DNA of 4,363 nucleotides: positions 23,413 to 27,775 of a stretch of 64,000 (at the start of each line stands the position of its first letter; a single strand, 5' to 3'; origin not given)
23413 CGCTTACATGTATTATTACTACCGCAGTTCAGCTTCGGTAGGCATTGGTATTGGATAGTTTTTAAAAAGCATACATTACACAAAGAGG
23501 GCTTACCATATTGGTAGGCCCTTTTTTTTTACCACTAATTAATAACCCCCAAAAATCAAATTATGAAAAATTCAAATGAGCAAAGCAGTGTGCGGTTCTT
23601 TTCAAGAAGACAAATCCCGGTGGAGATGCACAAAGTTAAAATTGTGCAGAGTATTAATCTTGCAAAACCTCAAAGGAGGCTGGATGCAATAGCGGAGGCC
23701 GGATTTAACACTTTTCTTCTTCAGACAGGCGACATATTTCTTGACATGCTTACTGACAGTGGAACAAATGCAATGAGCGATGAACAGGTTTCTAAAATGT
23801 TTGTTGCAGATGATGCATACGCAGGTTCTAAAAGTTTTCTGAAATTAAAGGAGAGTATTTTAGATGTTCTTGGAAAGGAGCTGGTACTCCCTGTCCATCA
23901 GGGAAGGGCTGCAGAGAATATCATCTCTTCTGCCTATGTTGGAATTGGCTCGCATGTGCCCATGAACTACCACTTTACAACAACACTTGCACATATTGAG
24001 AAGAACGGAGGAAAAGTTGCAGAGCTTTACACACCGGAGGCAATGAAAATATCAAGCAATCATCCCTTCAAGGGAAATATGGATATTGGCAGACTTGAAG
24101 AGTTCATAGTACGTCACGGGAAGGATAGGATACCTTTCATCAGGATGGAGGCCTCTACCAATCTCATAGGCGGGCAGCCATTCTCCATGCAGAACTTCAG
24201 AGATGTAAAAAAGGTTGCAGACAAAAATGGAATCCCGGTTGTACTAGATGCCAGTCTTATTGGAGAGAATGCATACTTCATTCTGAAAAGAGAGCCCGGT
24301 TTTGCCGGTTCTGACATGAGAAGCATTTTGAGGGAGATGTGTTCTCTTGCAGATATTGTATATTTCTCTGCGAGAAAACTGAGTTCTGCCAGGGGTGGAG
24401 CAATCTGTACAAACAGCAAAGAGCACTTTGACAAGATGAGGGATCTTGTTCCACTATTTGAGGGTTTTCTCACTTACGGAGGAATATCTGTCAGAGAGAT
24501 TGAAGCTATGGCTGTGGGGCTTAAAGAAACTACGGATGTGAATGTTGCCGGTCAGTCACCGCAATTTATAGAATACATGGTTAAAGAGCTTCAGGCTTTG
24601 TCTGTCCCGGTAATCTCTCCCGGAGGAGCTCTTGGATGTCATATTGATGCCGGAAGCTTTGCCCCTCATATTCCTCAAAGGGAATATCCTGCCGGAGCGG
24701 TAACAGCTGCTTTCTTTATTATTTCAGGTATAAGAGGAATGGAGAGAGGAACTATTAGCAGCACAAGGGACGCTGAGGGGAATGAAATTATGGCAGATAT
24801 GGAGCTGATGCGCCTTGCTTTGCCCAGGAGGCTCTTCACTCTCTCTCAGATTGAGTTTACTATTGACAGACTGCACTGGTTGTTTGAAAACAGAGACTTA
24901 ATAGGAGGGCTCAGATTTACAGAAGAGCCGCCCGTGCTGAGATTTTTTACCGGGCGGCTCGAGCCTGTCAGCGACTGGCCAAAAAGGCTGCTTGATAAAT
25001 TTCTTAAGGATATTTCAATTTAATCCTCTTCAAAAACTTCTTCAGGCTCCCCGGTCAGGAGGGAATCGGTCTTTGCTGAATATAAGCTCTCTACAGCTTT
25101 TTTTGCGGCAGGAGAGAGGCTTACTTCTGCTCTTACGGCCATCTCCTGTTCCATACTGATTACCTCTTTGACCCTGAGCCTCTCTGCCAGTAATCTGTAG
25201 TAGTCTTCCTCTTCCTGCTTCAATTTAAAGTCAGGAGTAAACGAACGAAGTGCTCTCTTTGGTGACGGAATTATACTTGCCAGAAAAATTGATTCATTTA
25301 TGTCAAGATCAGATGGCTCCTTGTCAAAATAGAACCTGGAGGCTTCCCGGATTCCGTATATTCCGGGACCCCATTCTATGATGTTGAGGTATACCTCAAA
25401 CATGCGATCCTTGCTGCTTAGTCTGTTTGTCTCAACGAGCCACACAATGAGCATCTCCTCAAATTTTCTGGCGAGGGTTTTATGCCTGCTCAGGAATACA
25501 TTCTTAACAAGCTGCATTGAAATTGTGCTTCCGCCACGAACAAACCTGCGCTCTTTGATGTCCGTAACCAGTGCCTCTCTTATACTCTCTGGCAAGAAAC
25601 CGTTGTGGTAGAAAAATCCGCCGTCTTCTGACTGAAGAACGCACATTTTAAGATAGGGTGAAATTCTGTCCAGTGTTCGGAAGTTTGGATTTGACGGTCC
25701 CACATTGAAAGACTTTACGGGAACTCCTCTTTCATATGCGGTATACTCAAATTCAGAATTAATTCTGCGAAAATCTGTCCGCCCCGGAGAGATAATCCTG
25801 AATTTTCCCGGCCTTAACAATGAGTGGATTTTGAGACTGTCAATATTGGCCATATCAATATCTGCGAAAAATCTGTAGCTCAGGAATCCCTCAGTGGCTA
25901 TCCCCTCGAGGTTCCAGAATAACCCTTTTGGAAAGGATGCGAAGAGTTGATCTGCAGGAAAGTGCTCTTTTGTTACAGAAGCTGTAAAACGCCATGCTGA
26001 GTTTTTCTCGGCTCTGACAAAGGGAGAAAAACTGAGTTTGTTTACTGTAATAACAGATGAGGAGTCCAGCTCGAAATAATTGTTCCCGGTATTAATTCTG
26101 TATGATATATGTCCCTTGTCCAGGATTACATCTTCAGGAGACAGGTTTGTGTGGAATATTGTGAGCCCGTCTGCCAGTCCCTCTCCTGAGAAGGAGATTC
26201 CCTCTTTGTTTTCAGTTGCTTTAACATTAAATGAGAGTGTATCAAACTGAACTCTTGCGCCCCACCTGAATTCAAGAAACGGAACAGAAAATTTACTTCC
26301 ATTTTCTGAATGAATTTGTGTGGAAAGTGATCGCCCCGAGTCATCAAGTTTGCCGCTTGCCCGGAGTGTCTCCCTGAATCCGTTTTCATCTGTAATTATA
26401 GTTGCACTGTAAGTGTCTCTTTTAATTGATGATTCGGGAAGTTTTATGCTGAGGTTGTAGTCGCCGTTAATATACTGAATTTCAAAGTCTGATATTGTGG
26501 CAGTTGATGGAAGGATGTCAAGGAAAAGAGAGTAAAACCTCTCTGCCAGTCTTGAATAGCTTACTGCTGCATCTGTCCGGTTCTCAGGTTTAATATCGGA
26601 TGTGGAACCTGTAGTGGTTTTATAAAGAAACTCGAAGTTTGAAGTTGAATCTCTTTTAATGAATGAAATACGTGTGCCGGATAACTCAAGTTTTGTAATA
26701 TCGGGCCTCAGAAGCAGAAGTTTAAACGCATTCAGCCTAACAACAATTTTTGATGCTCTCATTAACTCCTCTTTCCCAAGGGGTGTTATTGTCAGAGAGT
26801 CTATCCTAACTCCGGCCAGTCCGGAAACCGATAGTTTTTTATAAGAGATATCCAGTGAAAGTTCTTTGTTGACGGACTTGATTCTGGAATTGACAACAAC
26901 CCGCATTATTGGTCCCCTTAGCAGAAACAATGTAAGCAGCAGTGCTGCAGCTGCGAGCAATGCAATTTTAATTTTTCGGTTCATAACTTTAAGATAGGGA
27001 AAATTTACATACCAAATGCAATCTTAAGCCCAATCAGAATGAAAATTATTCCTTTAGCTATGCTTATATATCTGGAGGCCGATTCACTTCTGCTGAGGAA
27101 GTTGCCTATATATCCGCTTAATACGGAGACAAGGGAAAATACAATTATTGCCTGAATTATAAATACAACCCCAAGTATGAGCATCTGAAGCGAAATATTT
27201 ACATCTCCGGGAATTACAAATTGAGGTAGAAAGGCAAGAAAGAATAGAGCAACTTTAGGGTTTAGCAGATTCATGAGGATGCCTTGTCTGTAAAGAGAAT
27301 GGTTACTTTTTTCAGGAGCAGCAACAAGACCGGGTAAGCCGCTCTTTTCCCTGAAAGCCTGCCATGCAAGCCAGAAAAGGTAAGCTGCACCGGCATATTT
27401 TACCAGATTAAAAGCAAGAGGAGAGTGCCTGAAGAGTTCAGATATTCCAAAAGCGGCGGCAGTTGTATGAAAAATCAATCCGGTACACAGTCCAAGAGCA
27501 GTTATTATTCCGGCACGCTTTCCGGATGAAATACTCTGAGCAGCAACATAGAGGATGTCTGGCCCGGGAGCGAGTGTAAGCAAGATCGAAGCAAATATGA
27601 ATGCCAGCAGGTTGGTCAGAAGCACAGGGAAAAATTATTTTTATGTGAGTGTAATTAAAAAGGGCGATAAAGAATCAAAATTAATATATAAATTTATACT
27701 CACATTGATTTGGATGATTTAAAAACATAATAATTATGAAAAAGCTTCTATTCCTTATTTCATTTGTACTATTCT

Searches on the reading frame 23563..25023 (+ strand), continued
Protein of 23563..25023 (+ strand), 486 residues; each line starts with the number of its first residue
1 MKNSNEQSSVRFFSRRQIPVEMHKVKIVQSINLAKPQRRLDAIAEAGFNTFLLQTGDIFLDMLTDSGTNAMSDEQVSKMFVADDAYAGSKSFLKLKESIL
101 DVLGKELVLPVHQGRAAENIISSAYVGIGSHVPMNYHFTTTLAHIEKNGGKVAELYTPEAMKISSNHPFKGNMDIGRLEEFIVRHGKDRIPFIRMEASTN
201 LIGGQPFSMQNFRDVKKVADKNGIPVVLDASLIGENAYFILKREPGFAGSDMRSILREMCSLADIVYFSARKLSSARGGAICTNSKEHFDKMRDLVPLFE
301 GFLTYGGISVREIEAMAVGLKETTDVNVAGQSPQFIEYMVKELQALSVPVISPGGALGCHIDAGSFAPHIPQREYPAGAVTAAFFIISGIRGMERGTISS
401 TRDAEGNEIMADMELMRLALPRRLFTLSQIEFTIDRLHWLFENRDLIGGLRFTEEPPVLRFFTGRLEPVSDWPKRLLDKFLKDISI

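Call 11: find_related_loci(query=A1, collection=genome_contigs, flank=4000)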
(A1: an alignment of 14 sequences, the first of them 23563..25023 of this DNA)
Query A1 (486 aa) in genome_contigs; peptide patterns used: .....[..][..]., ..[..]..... (x = any residue, [..] = any of these).
600 stretches matched a pattern (row limit reached: there are more); 578 encode a relative of the query (tblastn E <= 1e-3); the best 80 are kept; 80 distinct loci.
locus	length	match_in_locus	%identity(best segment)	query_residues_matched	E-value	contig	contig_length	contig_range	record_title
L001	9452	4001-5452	75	1-484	0e+0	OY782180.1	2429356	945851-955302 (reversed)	MAG: Bacteroidales bacterium isolate 6865eb80-0167-452b-a26f-3b1968b004fa genome assembly, chromosome: 1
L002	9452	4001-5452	75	1-484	0e+0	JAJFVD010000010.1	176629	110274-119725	MAG: Bacteroidales bacterium isolate bin.619 k141_3999700, whole genome shotgun sequence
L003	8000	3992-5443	75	1-484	0e+0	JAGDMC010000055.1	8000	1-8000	MAG: Bacteroidetes bacterium isolate CTSoil_029 scaffold_10007, whole genome shotgun sequence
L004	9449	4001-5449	71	1-483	0e+0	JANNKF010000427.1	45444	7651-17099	MAG: Bacteroidales bacterium isolate SOY_4_C_metabat_21 SOY_4_C_k141_2689474, whole genome shotgun sequence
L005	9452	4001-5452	71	2-483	0e+0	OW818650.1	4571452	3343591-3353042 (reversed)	metagenome genome assembly, chromosome: 1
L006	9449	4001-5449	71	1-483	0e+0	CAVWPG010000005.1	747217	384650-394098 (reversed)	MAG: uncultured Bacteroidales bacterium isolate MFD05442.bin.2.79 genome assembly, contig: contig_22243, whole genome sh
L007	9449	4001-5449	70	1-483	0e+0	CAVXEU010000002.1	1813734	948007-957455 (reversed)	MAG: uncultured Bacteroidales bacterium isolate MFD02416.bin.1.219 genome assembly, contig: contig_12175, whole genome s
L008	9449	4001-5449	69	1-483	0e+0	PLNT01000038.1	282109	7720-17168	MAG: Bacteroidales bacterium isolate fen_974 73.20120800_E1X.13_contig_1911, whole genome shotgun sequence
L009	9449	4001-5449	70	1-483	0e+0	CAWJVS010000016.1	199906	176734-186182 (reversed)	MAG: uncultured Bacteroidales bacterium isolate MFD04716.bin.2.78 genome assembly, contig: contig_25800, whole genome sh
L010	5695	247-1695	69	1-483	0e+0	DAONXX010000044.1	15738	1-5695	MAG TPA_asm: Bacteroidales bacterium isolate AMR_MDS_4137 NODE_4871_length_15738_cov_5.131544, whole genome shotgun sequ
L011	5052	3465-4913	68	1-483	0e+0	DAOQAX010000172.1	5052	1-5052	MAG TPA_asm: Bacteroidales bacterium isolate AMR_MDS_1251 NODE_20958_length_5052_cov_4.621173, whole genome shotgun sequ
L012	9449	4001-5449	67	1-483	0e+0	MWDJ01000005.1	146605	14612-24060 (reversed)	MAG: Bacteroidetes bacterium ADurb.Bin145 BWX96_contig000005, whole genome shotgun sequence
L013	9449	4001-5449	67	1-483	0e+0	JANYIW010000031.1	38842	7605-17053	MAG: Bacteroidales bacterium isolate GL140_3_metabinner_17 GL140_3_k141_2103370, whole genome shotgun sequence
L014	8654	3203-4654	67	1-484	0e+0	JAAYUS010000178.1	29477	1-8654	MAG: Bacteroidales bacterium isolate AS27yjCOA_179 77155_AS27, whole genome shotgun sequence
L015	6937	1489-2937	66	1-483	0e+0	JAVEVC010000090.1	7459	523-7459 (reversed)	MAG: Bacteroidales bacterium isolate BF4_107 NODE_33683_length_7459_cov_7.125341_Biofilm4, whole genome shotgun sequence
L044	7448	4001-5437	64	5-483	0e+0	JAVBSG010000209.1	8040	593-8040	MAG: Propionivibrio sp. isolate EPI_MAG_00217 c_000010057931, whole genome shotgun sequence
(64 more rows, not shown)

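Call 22: search_protein_families(library=ncbifam, proteins=[L004:2613-3701:+, L008:6309-7733:-, L007:2653-3759:+, L001:2710-3732:-, L012:1443-3506:-, L044:5623-6951:+], max_evalue=0.00001)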
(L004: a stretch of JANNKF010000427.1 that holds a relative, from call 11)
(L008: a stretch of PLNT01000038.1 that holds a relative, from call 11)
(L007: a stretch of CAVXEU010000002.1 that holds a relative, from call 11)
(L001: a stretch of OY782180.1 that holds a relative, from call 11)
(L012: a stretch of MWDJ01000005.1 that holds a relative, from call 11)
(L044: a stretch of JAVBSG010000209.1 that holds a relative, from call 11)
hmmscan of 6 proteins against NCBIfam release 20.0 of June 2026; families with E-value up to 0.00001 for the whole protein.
L004:2613-3701:+ (362 aa): 13 families
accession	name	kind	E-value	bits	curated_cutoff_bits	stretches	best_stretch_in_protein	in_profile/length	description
TIGR03956.1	rSAM_HydE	equivalog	1.8e-104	349.7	254.6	1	4-345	3-335/340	[FeFe] hydrogenase H-cluster radical SAM maturase HydE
TIGR03910.1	pyrrolys_PylB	equivalog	9.2e-32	110.3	348.2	1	6-305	12-302/347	methylornithine synthase PylB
TIGR00433.2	bioB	equivalog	2.4e-20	73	225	1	11-300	2-282/307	biotin synthase BioB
TIGR02351.2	thiH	equivalog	2e-18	66.6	380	1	3-206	26-227/364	2-iminoacetate synthase ThiH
TIGR03955.1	rSAM_HydG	equivalog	7.7e-17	60.8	312.15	1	15-295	51-332/470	[FeFe] hydrogenase H-cluster radical SAM maturase HydG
TIGR03551.1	F420_cofH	equivalog_domain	3.2e-13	49.2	374.1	1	13-125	2-114/345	5-amino-6-(D-ribitylamino)uracil--L-tyrosine 4-hydroxyphenyl transferase CofH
TIGR03957.1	rSAM_HmdB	equivalog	7.6e-11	41.8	320.9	1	18-299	7-278/317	5,10-methenyltetrahydromethanopterin hydrogenase cofactor biosynthesis protein HmdB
TIGR00423.1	TIGR00423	subfamily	1.2e-10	41.2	260.25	1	53-126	9-81/310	CofH family radical SAM protein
NF005609.0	PRK07360.1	equivalog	1.5e-10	40.4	426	1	6-125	15-137/374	7,8-didemethyl-8-hydroxy-5-deazariboflavin synthase subunit CofH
TIGR03699.1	menaquin_MqnC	equivalog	3.6e-09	35.9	428.1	1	13-297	4-295/342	cyclic dehypoxanthinyl futalosine synthase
TIGR03700.1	mena_SCO4494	equivalog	1.1e-08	34.4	434.55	1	7-125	6-123/351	aminofutalosine synthase MqnE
NF006687.0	PRK09234.1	equivalog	1.2e-08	33.6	1018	1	8-106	488-588/849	bifunctional FO biosynthesis protein CofGH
NF006276.0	PRK08444.1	equivalog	6.3e-06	25.4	560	0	31-125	29-124/353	aminofutalosine synthase MqnE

L008:6309-7733:- (474 aa): 14 families
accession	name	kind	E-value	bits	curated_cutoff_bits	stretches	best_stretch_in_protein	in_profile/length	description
TIGR03955.1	rSAM_HydG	equivalog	9.3e-145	482.6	312.15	1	15-474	8-470/470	[FeFe] hydrogenase H-cluster radical SAM maturase HydG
TIGR02351.2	thiH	equivalog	2e-84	283.8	380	1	40-386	24-358/364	2-iminoacetate synthase ThiH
TIGR04158.1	rSAM_MIA_synth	equivalog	5.8e-24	84.6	400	1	73-371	44-346/368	3-methyl-2-indolic acid synthase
TIGR03910.1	pyrrolys_PylB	equivalog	2.4e-21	76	348.2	1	37-312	4-269/347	methylornithine synthase PylB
TIGR03956.1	rSAM_HydE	equivalog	4.8e-20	72.1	254.6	1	45-249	5-202/340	[FeFe] hydrogenase H-cluster radical SAM maturase HydE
TIGR03700.1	mena_SCO4494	equivalog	4.2e-11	42.4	434.55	1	43-161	3-120/351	aminofutalosine synthase MqnE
NF005609.0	PRK07360.1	equivalog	5.8e-10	38.5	426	1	37-168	7-138/374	7,8-didemethyl-8-hydroxy-5-deazariboflavin synthase subunit CofH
TIGR00433.2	bioB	equivalog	7.9e-10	38.5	225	1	53-320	5-260/307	biotin synthase BioB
TIGR03699.1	menaquin_MqnC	equivalog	5.6e-09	35.3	428.1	1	50-162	2-114/342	cyclic dehypoxanthinyl futalosine synthase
TIGR03551.1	F420_cofH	equivalog_domain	9.2e-09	34.6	374.1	1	68-162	16-112/345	5-amino-6-(D-ribitylamino)uracil--L-tyrosine 4-hydroxyphenyl transferase CofH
TIGR00423.1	TIGR00423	subfamily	1e-08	34.8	260.25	1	96-163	12-79/310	CofH family radical SAM protein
TIGR03550.1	F420_cofG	equivalog_domain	3.3e-07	29.8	213.35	1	95-151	10-66/322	7,8-didemethyl-8-hydroxy-5-deazariboflavin synthase CofG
NF004884.0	PRK06245.1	equivalog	7.8e-07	28.3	209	1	95-160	21-84/340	7,8-didemethyl-8-hydroxy-5-deazariboflavin synthase subunit CofG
NF006276.0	PRK08444.1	equivalog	4.7e-06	25.9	560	0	40-162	2-122/353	aminofutalosine synthase MqnE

L007:2653-3759:+ (368 aa): 12 families
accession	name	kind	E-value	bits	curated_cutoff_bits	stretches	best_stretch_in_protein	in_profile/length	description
TIGR03956.1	rSAM_HydE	equivalog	4e-102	341.9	254.6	1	5-347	2-335/340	[FeFe] hydrogenase H-cluster radical SAM maturase HydE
TIGR03910.1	pyrrolys_PylB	equivalog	7.2e-34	117.2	348.2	1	2-308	6-303/347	methylornithine synthase PylB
TIGR00433.2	bioB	equivalog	6.3e-20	71.6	225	1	14-302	3-282/307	biotin synthase BioB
TIGR03955.1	rSAM_HydG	equivalog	1.5e-17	63.2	312.15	1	16-281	49-319/470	[FeFe] hydrogenase H-cluster radical SAM maturase HydG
TIGR02351.2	thiH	equivalog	1.3e-16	60.6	380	1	3-207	24-226/364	2-iminoacetate synthase ThiH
TIGR03957.1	rSAM_HmdB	equivalog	8.4e-11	41.6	320.9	1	17-301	4-278/317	5,10-methenyltetrahydromethanopterin hydrogenase cofactor biosynthesis protein HmdB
NF005609.0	PRK07360.1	equivalog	1.1e-10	40.9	426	1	2-109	9-119/374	7,8-didemethyl-8-hydroxy-5-deazariboflavin synthase subunit CofH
TIGR03700.1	mena_SCO4494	equivalog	2.2e-10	40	434.55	1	7-107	4-104/351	aminofutalosine synthase MqnE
TIGR03551.1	F420_cofH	equivalog_domain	3.9e-10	39.1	374.1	1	15-127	2-114/345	5-amino-6-(D-ribitylamino)uracil--L-tyrosine 4-hydroxyphenyl transferase CofH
TIGR00423.1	TIGR00423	subfamily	3.3e-08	33.2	260.25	1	55-109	9-63/310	CofH family radical SAM protein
TIGR03699.1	menaquin_MqnC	equivalog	2.4e-07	29.9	428.1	0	14-107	3-97/342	cyclic dehypoxanthinyl futalosine synthase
NF006687.0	PRK09234.1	equivalog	7.1e-07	27.7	1018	1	12-112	490-591/849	bifunctional FO biosynthesis protein CofGH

L001:2710-3732:- (340 aa): 12 families
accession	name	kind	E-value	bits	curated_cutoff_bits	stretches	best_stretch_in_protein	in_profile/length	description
TIGR04130.1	FnlA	equivalog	1.5e-90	303.5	730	1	6-290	2-277/337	UDP-N-acetylglucosamine 4,6-dehydratase/5-epimerase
TIGR03589.1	PseB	equivalog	2.8e-74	250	407.75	1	6-289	2-273/324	UDP-N-acetylglucosamine 4,6-dehydratase (inverting)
TIGR04180.1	EDH_00030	hypoth_equivalog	8.7e-14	51.3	475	1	11-202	1-202/297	NAD-dependent 4,6-dehydratase LegB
TIGR03466.1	HpnA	hypoth_equivalog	3e-13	49.3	367.65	1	10-134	2-114/327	hopanoid-associated sugar epimerase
TIGR02622.1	CDP_4_6_dhtase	equivalog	4.1e-12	45.9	278.45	1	7-138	3-133/352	CDP-glucose 4,6-dehydratase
TIGR01179.1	galE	equivalog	2.6e-11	43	262.3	1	11-138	2-125/332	UDP-glucose 4-epimerase GalE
NF041293.1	G6PDh_Azf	equivalog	3.3e-09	36.5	400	1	9-136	3-118/252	NAD-dependent glucose-6-phosphate dehydrogenase Azf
NF042423.1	oxyalk_red_Shew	equivalog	5.9e-09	35.4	580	1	2-135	2-120/331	2-alkyl-3-oxoalkanoate reductase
NF042422.1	oxyalk_red_OleD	equivalog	1.5e-08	34.4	580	1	11-135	3-112/329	2-alkyl-3-oxoalkanoate reductase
TIGR01214.1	rmlD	equivalog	1.9e-08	33.7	224.05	1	11-134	2-101/285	dTDP-4-dehydrorhamnose reductase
TIGR01181.1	dTDP_gluc_dehyt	equivalog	1.2e-07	31.1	365.1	1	11-136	2-128/321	dTDP-glucose 4,6-dehydratase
NF007956.0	PRK10675.1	subfamily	4.4e-07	29.4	394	1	11-133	3-124/338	UDP-glucose 4-epimerase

L012:1443-3506:- (687 aa): 6 families
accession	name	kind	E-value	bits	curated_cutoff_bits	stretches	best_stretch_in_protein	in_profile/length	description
NF045493.1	HydDutCoALig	equivalog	3.6e-102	343.1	1300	1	3-681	3-696/698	4-hydroxybutyrate--CoA ligase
NF045494.1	AcCoALig_Archglob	equivalog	3.1e-101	339.8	1200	2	5-416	220-625/665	acetate--CoA ligase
TIGR02717.1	AcCoA-syn-alpha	equivalog_domain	7.1e-94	315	567.15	1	5-411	3-405/447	acetate--CoA ligase alpha subunit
NF045492.1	HydPropCoALig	equivalog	5.1e-78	263.1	1300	2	4-393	249-639/700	3-hydroxypropionate--CoA ligase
NF010623.0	PRK14016.1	subfamily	3e-08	32.3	877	1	486-573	217-299/871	cyanophycin synthetase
TIGR02068.2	cya_phycin_syn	equivalog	1.7e-07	29.7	850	1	487-573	217-298/862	cyanophycin synthetase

L044:5623-6951:+ (442 aa): 14 families
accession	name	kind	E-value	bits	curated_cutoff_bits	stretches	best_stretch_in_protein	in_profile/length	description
TIGR02155.1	PA_CoA_ligase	equivalog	9e-184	610.9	646.3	1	8-431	1-422/422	phenylacetate--CoA ligase PaaK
NF041878.1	paak_haloarch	equivalog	3.1e-164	546.6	700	1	6-431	4-427/427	phenylacetate--CoA ligase PaaK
NF045666.1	DVU1553_fam_AMP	equivalog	8.5e-54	182.8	300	1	6-326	14-330/331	DVU_1553 family AMP-dependent CoA ligase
NF053551.1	FlxY_rubin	equivalog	1.7e-51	175.3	520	1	11-417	5-405/424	flexirubin biosynthesis putative acyl-CoA ligase FlxY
NF041217.1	BagE_FevW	exception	2.6e-37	128.8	800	1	13-419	11-394/424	bagremycin/ferroverdin synthetase BagE/FevW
TIGR03335.1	F390_ftsA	equivalog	2.6e-34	118.7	458.7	1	3-354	2-356/445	coenzyme F390 synthetase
NF004837.0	PRK06187.1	subfamily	3.5e-12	45.4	476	1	74-252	162-335/531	long-chain-fatty-acid--CoA ligase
TIGR02304.1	aden_form_hyp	equivalog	3.8e-09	36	251.9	1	284-347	283-351/430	F390 synthetase-related protein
TIGR01733.1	AA-adenyl-dom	subfamily_domain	7.4e-07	28.3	317.4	0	22-240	63-274/409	amino acid adenylation domain-containing protein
NF009233.0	PRK12583.1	subfamily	7.7e-07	27.9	832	0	322-364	445-487/558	fatty acid CoA ligase family protein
NF005801.1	PRK07656.1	equivalog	1.6e-06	27.1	657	0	322-353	398-429/500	FadD3 family acyl-CoA ligase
NF006624.1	PRK09192.1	subfamily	3.1e-06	25.8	600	0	323-427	452-554/567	fatty acyl-AMP ligase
NF053567.1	HBDA_AROS1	equivalog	4e-06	25.5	1000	0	32-132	120-218/523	3-hydroxybenzoate--CoA ligase HbdA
NF004822.0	PRK06178.1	equivalog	8.2e-06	24.7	782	0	265-350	403-491/571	acyl-CoA synthetase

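Call 25: find_related_loci(query=A1, collection=metagenome_contigs, flank=1500)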
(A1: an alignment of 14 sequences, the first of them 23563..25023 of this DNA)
Query A1 (486 aa) in metagenome_contigs; peptide patterns used: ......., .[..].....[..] (x = any residue, [..] = any of these).
600 stretches matched a pattern (row limit reached: there are more); 586 encode a relative of the query (tblastn E <= 1e-3); the best 80 are kept; 80 distinct loci.
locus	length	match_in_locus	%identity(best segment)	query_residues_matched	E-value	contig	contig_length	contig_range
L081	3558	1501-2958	98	1-486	0e+0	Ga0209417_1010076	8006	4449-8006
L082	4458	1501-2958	93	1-486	0e+0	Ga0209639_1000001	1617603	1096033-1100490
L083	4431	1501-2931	72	7-483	0e+0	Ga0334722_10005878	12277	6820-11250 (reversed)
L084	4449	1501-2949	70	1-483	0e+0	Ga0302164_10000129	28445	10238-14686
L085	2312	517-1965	70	1-483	0e+0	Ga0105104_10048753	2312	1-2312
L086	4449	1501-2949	70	1-483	0e+0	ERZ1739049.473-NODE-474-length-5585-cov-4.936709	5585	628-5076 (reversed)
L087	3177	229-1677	69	1-483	0e+0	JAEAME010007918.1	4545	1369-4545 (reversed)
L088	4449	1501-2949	68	1-483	0e+0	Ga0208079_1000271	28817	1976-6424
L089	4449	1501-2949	69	1-483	0e+0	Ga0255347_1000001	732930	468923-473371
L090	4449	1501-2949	67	1-483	0e+0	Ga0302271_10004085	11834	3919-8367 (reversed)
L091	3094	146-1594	66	1-483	0e+0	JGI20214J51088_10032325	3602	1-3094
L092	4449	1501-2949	65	1-483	0e+0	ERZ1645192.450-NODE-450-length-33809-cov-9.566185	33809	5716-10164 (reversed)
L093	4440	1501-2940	66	4-483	0e+0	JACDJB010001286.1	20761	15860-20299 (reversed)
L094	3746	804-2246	64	3-483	0e+0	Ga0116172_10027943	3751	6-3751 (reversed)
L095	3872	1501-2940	65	4-483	0e+0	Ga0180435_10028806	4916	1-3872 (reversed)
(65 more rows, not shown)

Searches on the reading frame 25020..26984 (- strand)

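Call 4: search_protein_families(library=pfam, proteins=[window:25020-26984:-])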
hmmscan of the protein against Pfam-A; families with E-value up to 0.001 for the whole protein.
window:25020-26984:- (654 aa): 1 family
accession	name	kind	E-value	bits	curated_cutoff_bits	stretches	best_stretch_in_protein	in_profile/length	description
PF00912.28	Transgly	-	1.1e-43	149.2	27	1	430-578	11-157/178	Transglycosylase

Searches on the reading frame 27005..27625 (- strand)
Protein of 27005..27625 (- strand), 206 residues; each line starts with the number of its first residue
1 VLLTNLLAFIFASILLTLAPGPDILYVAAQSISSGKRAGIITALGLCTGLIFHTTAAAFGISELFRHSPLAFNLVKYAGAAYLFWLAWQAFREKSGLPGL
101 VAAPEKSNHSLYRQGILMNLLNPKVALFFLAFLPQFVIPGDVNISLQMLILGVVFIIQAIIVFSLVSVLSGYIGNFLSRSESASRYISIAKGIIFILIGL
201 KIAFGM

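Call 54: search_protein_families(library=ncbifam, proteins=[window:27005-27625:-], max_evalue=1e-10)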
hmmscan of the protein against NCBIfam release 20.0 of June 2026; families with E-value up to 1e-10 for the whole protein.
window:27005-27625:- (206 aa): 4 families
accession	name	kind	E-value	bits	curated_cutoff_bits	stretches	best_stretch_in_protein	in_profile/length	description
TIGR00949.1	2A76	subfamily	1.5e-40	138.9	183.95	1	20-201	2-184/185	homoserine/threonine efflux transporter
NF007812.0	PRK10520.1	equivalog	8.7e-35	120.2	209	1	3-203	3-201/206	homoserine/homoserine lactone efflux protein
NF008201.0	PRK10958.1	equivalog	3.1e-29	102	165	1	3-204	7-209/212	leucine efflux protein LeuE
NF007591.0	PRK10229.1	equivalog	2.8e-15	56.6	288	1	5-202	4-202/206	threonine export protein RhtC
